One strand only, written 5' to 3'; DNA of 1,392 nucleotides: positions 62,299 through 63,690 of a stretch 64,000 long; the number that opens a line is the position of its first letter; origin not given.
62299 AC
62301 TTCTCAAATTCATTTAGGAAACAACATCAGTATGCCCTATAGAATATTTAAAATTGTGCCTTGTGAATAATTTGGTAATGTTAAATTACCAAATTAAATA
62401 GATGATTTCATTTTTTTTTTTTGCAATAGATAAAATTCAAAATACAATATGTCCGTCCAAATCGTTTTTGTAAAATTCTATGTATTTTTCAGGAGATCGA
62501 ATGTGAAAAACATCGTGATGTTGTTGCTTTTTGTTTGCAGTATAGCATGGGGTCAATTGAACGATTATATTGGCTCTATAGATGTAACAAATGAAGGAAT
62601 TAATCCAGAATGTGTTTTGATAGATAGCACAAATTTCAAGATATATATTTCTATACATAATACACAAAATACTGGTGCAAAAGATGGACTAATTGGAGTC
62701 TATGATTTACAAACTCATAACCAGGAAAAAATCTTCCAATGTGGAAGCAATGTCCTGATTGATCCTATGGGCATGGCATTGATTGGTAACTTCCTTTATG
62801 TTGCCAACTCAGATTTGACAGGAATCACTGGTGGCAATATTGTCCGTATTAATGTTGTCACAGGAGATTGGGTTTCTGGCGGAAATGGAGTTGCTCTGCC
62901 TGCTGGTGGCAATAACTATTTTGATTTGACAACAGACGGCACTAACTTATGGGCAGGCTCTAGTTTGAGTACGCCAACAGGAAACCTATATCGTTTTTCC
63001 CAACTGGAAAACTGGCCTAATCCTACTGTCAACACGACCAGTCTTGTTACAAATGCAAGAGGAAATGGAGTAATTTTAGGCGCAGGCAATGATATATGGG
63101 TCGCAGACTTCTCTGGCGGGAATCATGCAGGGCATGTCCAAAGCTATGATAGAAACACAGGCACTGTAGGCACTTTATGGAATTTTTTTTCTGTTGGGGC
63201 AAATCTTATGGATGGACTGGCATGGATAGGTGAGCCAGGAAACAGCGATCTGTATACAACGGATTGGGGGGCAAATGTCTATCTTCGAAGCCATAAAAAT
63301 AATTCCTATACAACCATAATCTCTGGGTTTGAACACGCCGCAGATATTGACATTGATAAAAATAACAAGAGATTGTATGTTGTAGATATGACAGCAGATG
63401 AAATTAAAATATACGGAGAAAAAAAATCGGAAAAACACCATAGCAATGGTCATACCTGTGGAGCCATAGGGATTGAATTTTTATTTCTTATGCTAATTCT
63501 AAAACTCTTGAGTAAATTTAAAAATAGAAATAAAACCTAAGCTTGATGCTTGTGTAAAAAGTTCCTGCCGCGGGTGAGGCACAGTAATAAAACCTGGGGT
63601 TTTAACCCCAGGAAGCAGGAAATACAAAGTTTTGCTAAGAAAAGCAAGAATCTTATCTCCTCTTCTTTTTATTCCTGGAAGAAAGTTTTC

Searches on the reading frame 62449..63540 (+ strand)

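Call 62: search_protein_families(library=pfam, max_evalue=0.001, proteins=[window:62449-63540:+])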
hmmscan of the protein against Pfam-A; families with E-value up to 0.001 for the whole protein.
window:62449-63540:+ (363 aa): 1 family
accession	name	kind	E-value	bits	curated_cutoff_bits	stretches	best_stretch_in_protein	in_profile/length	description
PF01731.26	Arylesterase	-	3.6e-05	24.3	21.3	1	271-323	33-82/86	Arylesterase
